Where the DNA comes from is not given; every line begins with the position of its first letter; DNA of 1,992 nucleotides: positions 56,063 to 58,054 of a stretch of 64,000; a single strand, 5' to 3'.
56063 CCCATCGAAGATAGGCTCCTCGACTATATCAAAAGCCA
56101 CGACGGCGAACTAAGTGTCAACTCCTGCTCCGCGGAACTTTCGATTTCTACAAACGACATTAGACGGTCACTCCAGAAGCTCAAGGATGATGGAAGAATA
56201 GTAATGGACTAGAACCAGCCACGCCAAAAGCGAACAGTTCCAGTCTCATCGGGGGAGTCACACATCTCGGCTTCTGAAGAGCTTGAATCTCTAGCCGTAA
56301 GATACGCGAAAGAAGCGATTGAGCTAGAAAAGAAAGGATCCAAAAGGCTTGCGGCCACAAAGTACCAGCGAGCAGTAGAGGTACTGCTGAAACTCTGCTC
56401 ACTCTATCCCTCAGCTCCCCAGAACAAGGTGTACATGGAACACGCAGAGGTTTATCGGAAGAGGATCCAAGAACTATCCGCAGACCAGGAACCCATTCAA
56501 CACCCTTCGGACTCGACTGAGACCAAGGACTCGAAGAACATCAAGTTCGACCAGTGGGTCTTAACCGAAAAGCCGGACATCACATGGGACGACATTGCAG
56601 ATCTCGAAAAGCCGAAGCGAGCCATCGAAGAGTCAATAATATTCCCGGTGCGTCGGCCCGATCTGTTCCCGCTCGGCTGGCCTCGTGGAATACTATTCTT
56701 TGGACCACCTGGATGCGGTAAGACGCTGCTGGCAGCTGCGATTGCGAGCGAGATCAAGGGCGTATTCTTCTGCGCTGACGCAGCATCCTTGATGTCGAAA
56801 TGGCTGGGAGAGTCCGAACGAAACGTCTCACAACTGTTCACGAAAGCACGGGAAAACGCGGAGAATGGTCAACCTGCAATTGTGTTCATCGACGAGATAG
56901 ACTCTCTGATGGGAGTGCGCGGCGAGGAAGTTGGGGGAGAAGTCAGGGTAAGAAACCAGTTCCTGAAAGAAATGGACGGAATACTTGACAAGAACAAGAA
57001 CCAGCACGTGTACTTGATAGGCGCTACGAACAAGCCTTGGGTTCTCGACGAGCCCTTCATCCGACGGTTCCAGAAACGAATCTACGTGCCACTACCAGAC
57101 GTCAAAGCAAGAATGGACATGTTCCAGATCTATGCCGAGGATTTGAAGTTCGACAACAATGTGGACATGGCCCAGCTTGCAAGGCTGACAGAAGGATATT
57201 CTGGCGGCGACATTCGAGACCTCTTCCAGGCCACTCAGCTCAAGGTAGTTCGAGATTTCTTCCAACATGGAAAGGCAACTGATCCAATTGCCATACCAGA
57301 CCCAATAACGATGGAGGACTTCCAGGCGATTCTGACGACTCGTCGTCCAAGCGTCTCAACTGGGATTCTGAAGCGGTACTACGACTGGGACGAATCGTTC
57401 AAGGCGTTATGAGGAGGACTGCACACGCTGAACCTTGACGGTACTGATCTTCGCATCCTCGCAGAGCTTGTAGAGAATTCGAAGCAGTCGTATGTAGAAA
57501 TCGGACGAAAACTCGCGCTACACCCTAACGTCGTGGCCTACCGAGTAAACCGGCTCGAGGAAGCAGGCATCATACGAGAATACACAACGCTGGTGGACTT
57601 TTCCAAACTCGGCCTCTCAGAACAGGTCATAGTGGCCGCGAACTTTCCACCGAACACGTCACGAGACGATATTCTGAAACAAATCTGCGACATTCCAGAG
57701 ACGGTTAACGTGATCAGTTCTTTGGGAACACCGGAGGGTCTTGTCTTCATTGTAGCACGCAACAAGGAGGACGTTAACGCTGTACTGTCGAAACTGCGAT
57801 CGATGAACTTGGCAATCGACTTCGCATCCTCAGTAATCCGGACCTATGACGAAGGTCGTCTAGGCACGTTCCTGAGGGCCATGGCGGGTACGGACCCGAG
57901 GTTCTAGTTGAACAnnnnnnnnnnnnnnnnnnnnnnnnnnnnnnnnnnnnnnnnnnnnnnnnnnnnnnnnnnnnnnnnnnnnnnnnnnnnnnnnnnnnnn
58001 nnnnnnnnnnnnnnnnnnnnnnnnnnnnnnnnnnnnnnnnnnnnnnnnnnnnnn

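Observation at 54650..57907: Five consecutive genes in one reading frame separated only by single stop codons, three of them with conserved N-termini that lack ATG/GTG/TTG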

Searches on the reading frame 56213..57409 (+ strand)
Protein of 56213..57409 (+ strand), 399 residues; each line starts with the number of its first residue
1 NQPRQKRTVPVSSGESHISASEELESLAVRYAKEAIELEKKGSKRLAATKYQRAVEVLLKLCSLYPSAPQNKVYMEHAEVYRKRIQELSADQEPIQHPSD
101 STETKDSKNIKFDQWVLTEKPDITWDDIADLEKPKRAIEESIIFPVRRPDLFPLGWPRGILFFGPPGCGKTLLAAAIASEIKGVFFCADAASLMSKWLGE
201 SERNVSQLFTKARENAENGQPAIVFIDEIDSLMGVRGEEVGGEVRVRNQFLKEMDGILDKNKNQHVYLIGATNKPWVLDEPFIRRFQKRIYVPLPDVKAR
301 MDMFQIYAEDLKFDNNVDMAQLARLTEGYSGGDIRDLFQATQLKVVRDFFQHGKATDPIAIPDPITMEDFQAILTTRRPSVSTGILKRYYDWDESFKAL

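Call 6: search_protein_families(library=pfam, proteins=[window:56213-57409:+], max_evalue=0.01)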
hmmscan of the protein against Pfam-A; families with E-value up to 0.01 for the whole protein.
window:56213-57409:+ (399 aa): 16 families
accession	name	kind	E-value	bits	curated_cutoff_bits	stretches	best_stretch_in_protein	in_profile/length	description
PF00004.35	AAA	-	5.5e-37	127.6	21.2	1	160-294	1-131/131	ATPase family associated with various cellular activities (AAA)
PF17862.7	AAA_lid_3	-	3.4e-07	30.2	27.2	1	316-352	1-37/45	AAA+ lid domain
PF07724.20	AAA_2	-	3.9e-06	27.4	27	1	160-256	6-101/166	AAA domain (Cdc48 subfamily)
PF04212.24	MIT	-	6.5e-06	26.6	30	1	28-89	4-65/66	MIT (microtubule interacting and transport) domain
PF05496.18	RuvB_N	-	3.3e-05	24.1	27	1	160-238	36-102/159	Holliday junction DNA helicase RuvB P-loop domain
PF07728.20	AAA_5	-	3.8e-05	24.1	22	1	160-286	2-139/139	AAA domain (dynein-related subfamily)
PF09336.16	Vps4_C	-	7.3e-05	23.1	21.3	1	361-396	26-60/61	Vps4 C terminal oligomerisation domain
PF13173.12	AAA_14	-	0.0002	21.8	27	1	160-274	5-101/129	AAA domain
PF13401.12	AAA_22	-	0.00054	20.7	27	0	160-270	8-122/130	AAA domain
PF13521.12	AAA_28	-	0.001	19.7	27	1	160-207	2-48/164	AAA domain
PF13481.12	AAA_25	-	0.0018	18.3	27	0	160-180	36-56/195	AAA domain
PF25199.1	nSTAND_NTPase5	-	0.0019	18.5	34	1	122-232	8-108/145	Novel STAND NTPase 5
PF04851.21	ResIII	-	0.0029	18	22.5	1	159-213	25-85/164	Type III restriction enzyme, res subunit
PF00910.28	RNA_helicase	-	0.0045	17.9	21.5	0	160-184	1-25/105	RNA helicase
PF06068.19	TIP49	-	0.006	16.2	23.8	0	158-192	51-86/347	TIP49 P-loop domain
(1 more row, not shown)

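Call 7: find_related_loci(query=window:56264-57409:+, collection=genome_contigs, flank=5000)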
Query window:56264-57409:+ (382 aa) in genome_contigs; peptide patterns used: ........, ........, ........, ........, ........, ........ (x = any residue, [..] = any of these).
598 stretches matched a pattern (row limit reached: there are more); 582 encode a relative of the query (tblastn E <= 1e-3); the best 80 are kept; 80 distinct loci.
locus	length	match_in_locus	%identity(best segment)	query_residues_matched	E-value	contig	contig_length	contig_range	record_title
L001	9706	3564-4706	86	1-381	0e+0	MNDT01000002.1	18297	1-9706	MAG: archaeon 13_2_20CM_2_53_6 13_2_20cm_2_scaffold_2019, whole genome shotgun sequence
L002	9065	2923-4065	87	1-381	0e+0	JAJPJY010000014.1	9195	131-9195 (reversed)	MAG: bacterium isolate Centralia_MAG_577 k107_11612754, whole genome shotgun sequence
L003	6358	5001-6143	87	1-381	0e+0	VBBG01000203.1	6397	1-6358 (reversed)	MAG: Candidatus Bathyarchaeota archaeon isolate BA_12 14_0903_05_20cm_scaffold_3388_e:1000, whole genome shotgun sequenc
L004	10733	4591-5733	86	1-381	0e+0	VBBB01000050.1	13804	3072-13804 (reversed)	MAG: Candidatus Bathyarchaeota archaeon isolate BA_7 14_0903_09_20cm_scaffold_2962, whole genome shotgun sequence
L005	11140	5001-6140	88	1-381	0e+0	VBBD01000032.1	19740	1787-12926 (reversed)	MAG: Candidatus Bathyarchaeota archaeon isolate BA_9 14_0929_09_40cm_scaffold_967, whole genome shotgun sequence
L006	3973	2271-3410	88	1-381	0e+0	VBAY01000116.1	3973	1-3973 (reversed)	MAG: Candidatus Bathyarchaeota archaeon isolate BA_4 14_0903_16_40cm_scaffold_33836, whole genome shotgun sequence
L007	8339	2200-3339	88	1-381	0e+0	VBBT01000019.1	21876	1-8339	MAG: Candidatus Bathyarchaeota archaeon isolate BA_25 14_0927_12_40cm_scaffold_1283, whole genome shotgun sequence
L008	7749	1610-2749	87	1-381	0e+0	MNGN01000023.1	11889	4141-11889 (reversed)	MAG: Crenarchaeota archaeon 13_1_40CM_3_52_17 13_1_40cm_3_scaffold_5920, whole genome shotgun sequence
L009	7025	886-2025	87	1-381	0e+0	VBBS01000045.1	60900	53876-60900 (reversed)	MAG: Candidatus Bathyarchaeota archaeon isolate BA_24 14_0903_09_30cm_scaffold_505, whole genome shotgun sequence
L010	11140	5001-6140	87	1-381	0e+0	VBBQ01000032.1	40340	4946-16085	MAG: Candidatus Bathyarchaeota archaeon isolate BA_22 14_1009_05_40cm_scaffold_433, whole genome shotgun sequence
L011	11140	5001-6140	87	1-381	0e+0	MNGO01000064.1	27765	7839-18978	MAG: Crenarchaeota archaeon 13_1_40CM_3_52_10 13_1_40cm_3_scaffold_789, whole genome shotgun sequence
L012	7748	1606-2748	85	1-381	0e+0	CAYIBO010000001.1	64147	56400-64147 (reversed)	MAG TPA_asm: uncultured Candidatus Bathyarchaeia archaeon isolate ERP119705_co19_29 genome assembly, contig: NODE_212_le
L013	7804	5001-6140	85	1-381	0e+0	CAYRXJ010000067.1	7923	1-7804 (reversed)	MAG TPA_asm: uncultured Candidatus Bathyarchaeia archaeon isolate SRP273308_co1_258 genome assembly, contig: NODE_14455_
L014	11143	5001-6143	82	1-381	0e+0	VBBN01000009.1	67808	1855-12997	MAG: Candidatus Bathyarchaeota archaeon isolate BA_19 14_1009_16_40cm_scaffold_1920, whole genome shotgun sequence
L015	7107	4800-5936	83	1-381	0e+0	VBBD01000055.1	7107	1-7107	MAG: Candidatus Bathyarchaeota archaeon isolate BA_9 14_0929_09_40cm_scaffold_8254, whole genome shotgun sequence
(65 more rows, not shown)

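Call 61: find_homologous_proteins(query=window:56264-57409:+, max_evalue=1e-100)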
Query window:56264-57409:+ (382 aa): 6309 proteins with E <= 1e-100 among 8000 candidates; the best 120 are listed.
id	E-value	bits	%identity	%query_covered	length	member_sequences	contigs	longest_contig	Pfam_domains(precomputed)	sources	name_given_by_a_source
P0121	7.2e-236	800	91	100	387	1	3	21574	PF13173.13,PF07724.21,PF04212.25,PF00004.36,PF17862.8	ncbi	-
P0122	1.2e-235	799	91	100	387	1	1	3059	PF09336.17,PF07724.21,PF04212.25,PF00004.36,PF17862.8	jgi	jgi:SpoVK/Ycf46/Vps4 family AAA+-type ATPase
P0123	2.5e-235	798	90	100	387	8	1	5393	PF07724.21,PF04212.25,PF00004.36,PF17862.8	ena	-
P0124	3.4e-229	778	89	100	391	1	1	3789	PF09336.17,PF07724.21,PF04212.25,PF00004.36,PF17862.8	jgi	jgi:SpoVK/Ycf46/Vps4 family AAA+-type ATPase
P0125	8.8e-226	767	87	100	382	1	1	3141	PF07724.21,PF04212.25,PF00004.36,PF17862.8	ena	-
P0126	2.5e-225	765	87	100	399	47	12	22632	PF07724.21,PF04212.25,PF00004.36,PF17862.8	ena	-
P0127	2.9e-225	765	87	100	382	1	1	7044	PF07724.21,PF04212.25,PF00004.36,PF17862.8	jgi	-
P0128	3.4e-225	765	87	100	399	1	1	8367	PF07724.21,PF04212.25,PF00004.36,PF17862.8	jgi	-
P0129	3.4e-225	765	87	100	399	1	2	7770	PF07724.21,PF04212.25,PF00004.36,PF17862.8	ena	-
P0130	3.4e-225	765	87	100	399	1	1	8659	PF07724.21,PF04212.25,PF00004.36,PF17862.8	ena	-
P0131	3.4e-225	765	87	100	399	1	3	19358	PF07724.21,PF04212.25,PF00004.36,PF17862.8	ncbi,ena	-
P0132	4.2e-225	765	87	100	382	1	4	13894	PF07724.21,PF04212.25,PF00004.36,PF17862.8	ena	-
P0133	5.7e-225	764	87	100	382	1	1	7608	PF07724.21,PF04212.25,PF00004.36,PF17862.8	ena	-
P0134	5.9e-225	764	86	100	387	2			PF09336.17,PF04212.25,PF00004.36,PF17862.8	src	-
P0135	7.7e-225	764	87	100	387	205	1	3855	PF07724.21,PF04212.25,PF00004.36,PF17862.8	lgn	-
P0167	8.4e-213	724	98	85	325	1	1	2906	PF13173.13,PF07724.21,PF00004.36,PF05496.19,PF17862.8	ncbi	-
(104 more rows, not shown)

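Call 63: find_encoding_contigs(protein=P0167, flank=3000, max_places=3)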
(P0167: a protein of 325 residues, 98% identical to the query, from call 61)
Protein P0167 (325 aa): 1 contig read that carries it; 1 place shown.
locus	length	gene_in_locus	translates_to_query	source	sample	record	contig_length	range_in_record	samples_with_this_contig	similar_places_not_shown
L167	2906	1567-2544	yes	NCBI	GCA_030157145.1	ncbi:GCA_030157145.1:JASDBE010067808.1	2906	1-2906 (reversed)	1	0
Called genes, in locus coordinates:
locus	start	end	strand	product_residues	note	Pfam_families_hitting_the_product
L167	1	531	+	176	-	?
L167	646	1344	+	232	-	-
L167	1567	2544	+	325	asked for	PF00004:AAA, PF05496:RuvB_N (faint), PF07724:AAA_2 (weak), PF13173:AAA_14 (faint), PF17862:AAA_lid_3 (weak)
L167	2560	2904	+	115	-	?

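Call 64: find_encoding_contigs(protein=P0121, flank=6000, max_places=3)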
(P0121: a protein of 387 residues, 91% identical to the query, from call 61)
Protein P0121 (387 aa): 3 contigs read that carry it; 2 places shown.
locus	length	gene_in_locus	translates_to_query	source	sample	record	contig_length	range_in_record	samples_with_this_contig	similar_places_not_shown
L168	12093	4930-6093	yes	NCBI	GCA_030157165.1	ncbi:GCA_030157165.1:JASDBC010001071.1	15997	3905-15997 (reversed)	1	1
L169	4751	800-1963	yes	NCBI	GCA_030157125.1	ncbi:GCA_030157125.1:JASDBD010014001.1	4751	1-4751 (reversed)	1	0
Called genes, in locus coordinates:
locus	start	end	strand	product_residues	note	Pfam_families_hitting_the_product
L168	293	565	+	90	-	-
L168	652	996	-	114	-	PF01918:Alba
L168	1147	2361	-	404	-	PF18822:CdvA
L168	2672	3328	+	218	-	-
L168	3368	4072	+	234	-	PF18822:CdvA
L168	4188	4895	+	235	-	PF27303:CdvB_HTH (faint)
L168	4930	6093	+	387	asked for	PF04212:MIT (faint), PF07724:AAA_2 (weak), PF13173:AAA_14 (faint), PF00004:AAA, PF17862:AAA_lid_3 (weak)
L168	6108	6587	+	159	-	PF13404:HTH_AsnC-type, PF13412:HTH_24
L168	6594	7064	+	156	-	-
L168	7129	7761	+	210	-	PF00005:ABC_tran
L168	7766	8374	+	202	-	PF03357:Snf7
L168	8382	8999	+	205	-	PF18822:CdvA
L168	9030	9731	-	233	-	PF00483:NTP_transferase, PF12804:NTP_transf_3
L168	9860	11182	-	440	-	PF01406:tRNA-synt_1e, PF09334:tRNA-synt_1g, PF00133:tRNA-synt_1 (weak), PF09190:DALR_2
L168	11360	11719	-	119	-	PF00293:NUDIX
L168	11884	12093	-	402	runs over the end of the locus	PF00557:Peptidase_M24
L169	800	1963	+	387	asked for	PF04212:MIT (faint), PF07724:AAA_2 (weak), PF13173:AAA_14 (faint), PF00004:AAA, PF17862:AAA_lid_3 (weak)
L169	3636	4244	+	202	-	PF03357:Snf7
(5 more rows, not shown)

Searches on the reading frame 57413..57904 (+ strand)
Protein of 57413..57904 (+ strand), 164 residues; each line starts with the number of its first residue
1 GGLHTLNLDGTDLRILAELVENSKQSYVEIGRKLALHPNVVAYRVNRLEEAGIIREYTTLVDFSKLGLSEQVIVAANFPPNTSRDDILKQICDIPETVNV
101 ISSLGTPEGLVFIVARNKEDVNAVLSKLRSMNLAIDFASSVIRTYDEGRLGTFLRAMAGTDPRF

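Call 6: search_protein_families(library=pfam, proteins=[window:57413-57904:+], max_evalue=0.01)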
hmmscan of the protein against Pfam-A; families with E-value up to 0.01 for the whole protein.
window:57413-57904:+ (164 aa): 9 families
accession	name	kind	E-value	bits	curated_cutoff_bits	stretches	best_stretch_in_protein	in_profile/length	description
PF13412.12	HTH_24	-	9.1e-13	48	21.9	1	8-55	1-48/48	Winged helix-turn-helix DNA-binding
PF13404.12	HTH_AsnC-type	-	3.6e-11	43.1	27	1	8-49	1-42/42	AsnC-type helix-turn-helix domain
PF12840.13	HTH_20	-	1.3e-06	28.7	27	1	9-56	3-50/51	Helix-turn-helix domain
PF01037.27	AsnC_trans_reg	-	0.00023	21.4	25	1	84-141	11-69/73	Lrp/AsnC ligand binding domain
PF12802.13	MarR_2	-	0.00045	20.8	27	1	7-55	2-51/61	MarR family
PF13556.12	HTH_30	-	0.00062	19.9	27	1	23-50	11-38/59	PucR C-terminal helix-turn-helix domain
PF01047.28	MarR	-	0.0013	19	24.6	1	11-55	4-48/59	MarR family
PF18039.7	UBA_6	-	0.0045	17.4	23.5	0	57-88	1-35/42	UBA-like domain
PF22451.2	NirdL-like_HTH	-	0.0075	16.3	27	0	27-55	19-47/47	Siroheme decarboxylase NirDL-like HTH domain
